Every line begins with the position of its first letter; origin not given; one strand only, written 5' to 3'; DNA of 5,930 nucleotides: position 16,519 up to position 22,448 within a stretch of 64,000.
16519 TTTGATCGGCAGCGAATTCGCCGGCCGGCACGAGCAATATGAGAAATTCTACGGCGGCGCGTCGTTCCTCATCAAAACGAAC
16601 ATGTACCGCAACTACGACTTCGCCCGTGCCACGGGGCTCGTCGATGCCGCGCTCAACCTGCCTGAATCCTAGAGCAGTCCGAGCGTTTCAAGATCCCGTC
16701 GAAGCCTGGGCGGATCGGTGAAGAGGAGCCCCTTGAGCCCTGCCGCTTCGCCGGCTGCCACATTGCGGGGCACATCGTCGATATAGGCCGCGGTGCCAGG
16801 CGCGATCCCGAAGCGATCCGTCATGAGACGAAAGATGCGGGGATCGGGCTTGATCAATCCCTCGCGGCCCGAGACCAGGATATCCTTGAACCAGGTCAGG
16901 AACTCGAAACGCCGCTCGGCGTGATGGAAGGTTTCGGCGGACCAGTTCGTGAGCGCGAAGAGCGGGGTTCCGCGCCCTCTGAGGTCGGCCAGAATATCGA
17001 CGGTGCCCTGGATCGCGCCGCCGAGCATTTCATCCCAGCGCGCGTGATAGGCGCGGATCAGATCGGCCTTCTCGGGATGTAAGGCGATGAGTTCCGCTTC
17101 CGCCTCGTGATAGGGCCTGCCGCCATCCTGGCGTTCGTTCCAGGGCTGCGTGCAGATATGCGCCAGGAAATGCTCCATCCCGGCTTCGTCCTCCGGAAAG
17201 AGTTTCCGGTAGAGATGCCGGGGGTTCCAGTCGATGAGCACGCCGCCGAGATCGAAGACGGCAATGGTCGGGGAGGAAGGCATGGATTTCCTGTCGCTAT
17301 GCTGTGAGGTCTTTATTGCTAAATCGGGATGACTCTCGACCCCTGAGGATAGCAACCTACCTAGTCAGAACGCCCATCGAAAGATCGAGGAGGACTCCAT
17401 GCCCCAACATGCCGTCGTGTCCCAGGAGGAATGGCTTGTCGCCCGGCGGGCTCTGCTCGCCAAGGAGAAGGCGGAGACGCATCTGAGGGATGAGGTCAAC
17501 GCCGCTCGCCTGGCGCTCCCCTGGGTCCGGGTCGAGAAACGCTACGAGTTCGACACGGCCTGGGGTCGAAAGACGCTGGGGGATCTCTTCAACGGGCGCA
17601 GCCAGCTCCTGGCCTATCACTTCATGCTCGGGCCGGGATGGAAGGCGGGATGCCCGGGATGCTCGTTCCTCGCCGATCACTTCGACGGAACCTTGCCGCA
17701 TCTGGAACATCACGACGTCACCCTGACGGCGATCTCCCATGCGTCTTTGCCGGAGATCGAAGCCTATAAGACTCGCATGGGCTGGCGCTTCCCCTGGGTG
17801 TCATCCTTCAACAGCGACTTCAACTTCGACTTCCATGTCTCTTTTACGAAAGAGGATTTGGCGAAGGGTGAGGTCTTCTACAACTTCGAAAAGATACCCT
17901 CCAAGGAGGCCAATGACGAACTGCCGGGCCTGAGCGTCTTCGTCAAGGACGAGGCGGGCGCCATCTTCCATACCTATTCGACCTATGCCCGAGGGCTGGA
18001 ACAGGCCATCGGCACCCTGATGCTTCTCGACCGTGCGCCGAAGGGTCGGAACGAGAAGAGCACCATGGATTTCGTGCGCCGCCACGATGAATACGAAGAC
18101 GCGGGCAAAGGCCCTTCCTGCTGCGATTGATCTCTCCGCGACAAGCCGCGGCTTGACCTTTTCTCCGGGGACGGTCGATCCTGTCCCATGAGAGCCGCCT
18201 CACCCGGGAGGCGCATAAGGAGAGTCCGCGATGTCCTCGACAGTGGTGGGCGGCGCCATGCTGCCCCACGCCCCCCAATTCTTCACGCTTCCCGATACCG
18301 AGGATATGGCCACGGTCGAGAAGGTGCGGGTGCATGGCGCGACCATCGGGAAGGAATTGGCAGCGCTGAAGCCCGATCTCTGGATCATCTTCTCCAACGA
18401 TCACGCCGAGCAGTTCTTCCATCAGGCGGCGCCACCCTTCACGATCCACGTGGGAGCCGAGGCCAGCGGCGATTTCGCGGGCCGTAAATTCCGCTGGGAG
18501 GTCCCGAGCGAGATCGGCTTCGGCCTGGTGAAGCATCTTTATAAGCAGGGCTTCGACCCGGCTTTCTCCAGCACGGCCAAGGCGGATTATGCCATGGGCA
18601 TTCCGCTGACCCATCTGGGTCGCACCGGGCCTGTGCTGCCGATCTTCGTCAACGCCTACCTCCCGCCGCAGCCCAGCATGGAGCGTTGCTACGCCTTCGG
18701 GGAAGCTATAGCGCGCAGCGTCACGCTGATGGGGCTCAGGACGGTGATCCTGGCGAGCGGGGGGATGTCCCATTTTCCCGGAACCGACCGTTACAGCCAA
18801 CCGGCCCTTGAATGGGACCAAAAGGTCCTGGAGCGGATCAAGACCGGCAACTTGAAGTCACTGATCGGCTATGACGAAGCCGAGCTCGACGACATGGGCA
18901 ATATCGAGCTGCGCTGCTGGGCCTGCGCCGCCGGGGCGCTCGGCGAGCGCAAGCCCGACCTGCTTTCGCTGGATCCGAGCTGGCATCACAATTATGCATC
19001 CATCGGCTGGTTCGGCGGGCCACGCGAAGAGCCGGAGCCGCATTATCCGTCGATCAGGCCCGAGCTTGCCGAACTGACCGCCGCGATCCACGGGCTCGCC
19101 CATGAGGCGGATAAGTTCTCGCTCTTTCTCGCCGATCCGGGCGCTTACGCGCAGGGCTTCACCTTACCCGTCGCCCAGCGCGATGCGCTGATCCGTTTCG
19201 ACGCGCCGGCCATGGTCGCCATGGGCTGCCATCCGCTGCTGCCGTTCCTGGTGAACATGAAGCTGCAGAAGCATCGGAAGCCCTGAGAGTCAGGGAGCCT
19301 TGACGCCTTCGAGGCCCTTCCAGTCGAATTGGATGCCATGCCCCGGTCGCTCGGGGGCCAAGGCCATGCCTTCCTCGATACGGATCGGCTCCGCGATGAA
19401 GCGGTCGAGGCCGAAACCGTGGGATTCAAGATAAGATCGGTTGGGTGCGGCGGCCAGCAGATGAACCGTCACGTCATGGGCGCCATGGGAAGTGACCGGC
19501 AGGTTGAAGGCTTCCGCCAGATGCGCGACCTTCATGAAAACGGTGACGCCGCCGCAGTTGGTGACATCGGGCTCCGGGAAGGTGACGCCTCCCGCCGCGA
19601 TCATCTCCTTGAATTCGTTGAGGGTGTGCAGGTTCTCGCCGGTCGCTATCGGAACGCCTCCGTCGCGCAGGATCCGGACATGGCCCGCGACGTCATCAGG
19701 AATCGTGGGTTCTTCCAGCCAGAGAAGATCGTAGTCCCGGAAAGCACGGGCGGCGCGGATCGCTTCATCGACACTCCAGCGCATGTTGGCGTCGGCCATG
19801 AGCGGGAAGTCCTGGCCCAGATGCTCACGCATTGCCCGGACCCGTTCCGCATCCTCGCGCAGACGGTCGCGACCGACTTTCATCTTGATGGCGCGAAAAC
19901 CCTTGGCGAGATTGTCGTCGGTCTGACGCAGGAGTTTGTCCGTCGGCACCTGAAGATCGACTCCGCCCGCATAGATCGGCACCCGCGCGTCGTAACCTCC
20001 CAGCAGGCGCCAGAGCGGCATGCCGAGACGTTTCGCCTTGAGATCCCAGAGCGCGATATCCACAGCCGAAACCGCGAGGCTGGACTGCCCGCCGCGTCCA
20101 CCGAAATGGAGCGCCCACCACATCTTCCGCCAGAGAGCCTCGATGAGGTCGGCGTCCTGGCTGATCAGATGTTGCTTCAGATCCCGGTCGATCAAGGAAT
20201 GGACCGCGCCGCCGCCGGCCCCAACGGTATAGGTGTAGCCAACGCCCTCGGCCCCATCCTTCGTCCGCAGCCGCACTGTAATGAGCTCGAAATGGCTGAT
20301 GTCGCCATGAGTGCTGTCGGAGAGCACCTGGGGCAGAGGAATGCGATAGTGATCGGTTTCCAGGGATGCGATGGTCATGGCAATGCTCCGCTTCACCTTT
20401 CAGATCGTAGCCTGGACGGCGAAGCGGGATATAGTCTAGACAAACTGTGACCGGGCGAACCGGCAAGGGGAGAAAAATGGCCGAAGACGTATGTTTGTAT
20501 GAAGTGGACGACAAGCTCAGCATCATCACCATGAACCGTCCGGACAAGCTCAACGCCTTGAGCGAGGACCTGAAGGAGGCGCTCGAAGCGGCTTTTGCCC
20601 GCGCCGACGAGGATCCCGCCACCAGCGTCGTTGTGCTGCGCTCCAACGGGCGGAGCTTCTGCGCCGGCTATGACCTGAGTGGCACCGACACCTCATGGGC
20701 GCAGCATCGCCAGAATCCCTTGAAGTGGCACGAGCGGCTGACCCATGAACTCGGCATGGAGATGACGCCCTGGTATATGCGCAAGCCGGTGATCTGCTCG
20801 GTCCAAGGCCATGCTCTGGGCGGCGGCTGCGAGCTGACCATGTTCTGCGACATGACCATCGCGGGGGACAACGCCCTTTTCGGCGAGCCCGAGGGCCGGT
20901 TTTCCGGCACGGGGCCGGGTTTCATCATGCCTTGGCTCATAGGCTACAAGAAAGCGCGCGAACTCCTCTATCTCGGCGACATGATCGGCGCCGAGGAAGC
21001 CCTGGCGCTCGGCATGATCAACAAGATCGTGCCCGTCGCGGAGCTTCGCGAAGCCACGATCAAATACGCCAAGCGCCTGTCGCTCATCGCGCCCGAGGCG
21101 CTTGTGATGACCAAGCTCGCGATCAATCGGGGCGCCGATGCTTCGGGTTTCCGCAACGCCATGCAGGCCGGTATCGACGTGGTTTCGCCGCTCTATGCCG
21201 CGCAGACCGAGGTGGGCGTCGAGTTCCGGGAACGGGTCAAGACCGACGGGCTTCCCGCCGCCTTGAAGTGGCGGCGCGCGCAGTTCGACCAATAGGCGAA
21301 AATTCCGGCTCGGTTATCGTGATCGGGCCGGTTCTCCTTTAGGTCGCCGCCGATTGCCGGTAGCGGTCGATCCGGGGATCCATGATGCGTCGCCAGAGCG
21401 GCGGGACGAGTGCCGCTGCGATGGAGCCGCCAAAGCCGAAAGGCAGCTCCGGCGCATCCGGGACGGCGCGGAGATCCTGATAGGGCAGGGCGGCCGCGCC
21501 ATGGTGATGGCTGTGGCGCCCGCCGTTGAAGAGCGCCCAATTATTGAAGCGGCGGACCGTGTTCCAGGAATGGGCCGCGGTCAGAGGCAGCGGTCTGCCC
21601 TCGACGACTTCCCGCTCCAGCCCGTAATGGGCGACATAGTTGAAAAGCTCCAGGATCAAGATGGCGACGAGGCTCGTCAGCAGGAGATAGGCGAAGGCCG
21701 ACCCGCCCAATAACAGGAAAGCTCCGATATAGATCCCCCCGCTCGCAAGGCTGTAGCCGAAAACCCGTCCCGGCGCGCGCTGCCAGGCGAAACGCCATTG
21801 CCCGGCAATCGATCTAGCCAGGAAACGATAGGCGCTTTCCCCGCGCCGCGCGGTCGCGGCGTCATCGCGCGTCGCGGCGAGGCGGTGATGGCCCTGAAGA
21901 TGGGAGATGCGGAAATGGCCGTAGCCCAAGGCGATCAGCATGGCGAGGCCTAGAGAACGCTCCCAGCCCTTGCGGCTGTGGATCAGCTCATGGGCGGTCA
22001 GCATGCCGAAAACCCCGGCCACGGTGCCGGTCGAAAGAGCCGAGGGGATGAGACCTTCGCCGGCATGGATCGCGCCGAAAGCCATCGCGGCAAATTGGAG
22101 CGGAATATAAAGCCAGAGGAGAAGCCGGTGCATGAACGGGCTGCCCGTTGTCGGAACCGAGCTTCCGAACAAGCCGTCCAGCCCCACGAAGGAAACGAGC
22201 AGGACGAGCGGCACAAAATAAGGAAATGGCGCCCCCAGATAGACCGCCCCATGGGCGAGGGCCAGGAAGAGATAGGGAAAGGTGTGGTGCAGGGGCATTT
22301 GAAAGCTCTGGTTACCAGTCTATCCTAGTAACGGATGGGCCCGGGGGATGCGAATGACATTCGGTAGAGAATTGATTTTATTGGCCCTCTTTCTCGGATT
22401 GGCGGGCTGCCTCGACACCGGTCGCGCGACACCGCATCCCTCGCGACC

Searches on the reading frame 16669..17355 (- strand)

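Call 50: search_protein_families(library=pfam, proteins=[window:16669-17355:-], max_evalue=0.00001)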
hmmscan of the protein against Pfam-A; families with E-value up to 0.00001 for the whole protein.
window:16669-17355:- (228 aa): 2 families
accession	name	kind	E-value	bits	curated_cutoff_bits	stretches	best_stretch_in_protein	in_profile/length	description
PF00702.32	Hydrolase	-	3.9e-13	50.7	26.4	1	32-206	4-191/191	haloacid dehalogenase-like hydrolase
PF13419.12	HAD_2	-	5.8e-11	43.3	23.8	1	95-208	61-174/178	Haloacid dehalogenase-like hydrolase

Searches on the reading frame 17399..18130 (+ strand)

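Call 50: search_protein_families(library=pfam, proteins=[window:17399-18130:+], max_evalue=0.00001)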
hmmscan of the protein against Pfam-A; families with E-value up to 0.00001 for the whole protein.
window:17399-18130:+ (243 aa): 1 family
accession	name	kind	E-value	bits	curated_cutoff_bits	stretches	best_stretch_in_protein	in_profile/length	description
PF05988.18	DUF899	-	2.7e-92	308.8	27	1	1-232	1-224/224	Bacterial protein of unknown function (DUF899)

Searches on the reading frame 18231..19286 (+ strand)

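Call 50: search_protein_families(library=pfam, proteins=[window:18231-19286:+], max_evalue=0.00001)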
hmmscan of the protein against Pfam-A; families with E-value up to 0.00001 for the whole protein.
window:18231-19286:+ (351 aa): 1 family
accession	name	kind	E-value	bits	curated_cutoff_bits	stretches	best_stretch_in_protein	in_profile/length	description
PF02900.23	LigB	-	2.9e-33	115.5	26.3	1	9-244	3-251/269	Catalytic LigB subunit of aromatic ring-opening dioxygenase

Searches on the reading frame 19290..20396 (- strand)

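Call 50: search_protein_families(library=pfam, proteins=[window:19290-20396:-], max_evalue=0.00001)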
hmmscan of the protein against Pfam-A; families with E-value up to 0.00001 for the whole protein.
window:19290-20396:- (368 aa): 2 families
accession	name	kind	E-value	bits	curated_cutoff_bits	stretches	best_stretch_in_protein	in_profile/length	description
PF13378.12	MR_MLE_C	-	2.2e-66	224.2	29.4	1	157-359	4-217/219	Enolase C-terminal domain-like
PF02746.21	MR_MLE_N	-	1.2e-20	74.4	22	1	33-133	23-117/117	Mandelate racemase / muconate lactonizing enzyme, N-terminal domain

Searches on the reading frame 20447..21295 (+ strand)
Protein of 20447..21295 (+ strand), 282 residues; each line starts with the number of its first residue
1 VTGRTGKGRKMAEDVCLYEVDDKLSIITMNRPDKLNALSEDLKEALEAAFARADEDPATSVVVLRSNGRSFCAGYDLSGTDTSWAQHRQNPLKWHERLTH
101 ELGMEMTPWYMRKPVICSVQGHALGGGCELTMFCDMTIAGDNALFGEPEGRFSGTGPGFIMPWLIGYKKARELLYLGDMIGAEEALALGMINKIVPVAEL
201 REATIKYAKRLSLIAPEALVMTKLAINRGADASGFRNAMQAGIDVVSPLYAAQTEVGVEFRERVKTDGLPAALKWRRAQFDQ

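Call 50: search_protein_families(library=pfam, proteins=[window:20447-21295:+], max_evalue=0.00001)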
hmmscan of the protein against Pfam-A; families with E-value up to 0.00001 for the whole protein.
window:20447-21295:+ (282 aa): 2 families
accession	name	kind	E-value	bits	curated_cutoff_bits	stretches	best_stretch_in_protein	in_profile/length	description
PF00378.25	ECH_1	-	1.9e-44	152.4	27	1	24-245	6-223/251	Enoyl-CoA hydratase/isomerase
PF16113.10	ECH_2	-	2.5e-25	90.2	27.2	1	25-202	2-179/335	Enoyl-CoA hydratase/isomerase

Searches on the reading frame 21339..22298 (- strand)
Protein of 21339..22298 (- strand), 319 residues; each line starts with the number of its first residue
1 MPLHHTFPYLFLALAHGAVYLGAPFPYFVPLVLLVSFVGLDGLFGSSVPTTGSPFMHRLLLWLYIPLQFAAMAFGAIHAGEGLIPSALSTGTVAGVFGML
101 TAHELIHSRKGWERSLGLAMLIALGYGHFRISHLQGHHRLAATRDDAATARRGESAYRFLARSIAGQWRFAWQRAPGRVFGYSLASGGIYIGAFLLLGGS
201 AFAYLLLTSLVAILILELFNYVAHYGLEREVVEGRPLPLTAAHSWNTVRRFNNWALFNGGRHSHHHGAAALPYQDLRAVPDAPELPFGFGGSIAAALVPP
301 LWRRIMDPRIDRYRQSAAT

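Call 50: search_protein_families(library=pfam, proteins=[window:21339-22298:-], max_evalue=0.00001)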
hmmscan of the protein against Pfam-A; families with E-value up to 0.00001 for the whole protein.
window:21339-22298:- (319 aa): 1 family
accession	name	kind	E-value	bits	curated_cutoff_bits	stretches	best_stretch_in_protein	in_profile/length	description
PF00487.30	FA_desaturase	-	5.3e-21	76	29.7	1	87-279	9-234/253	Fatty acid desaturase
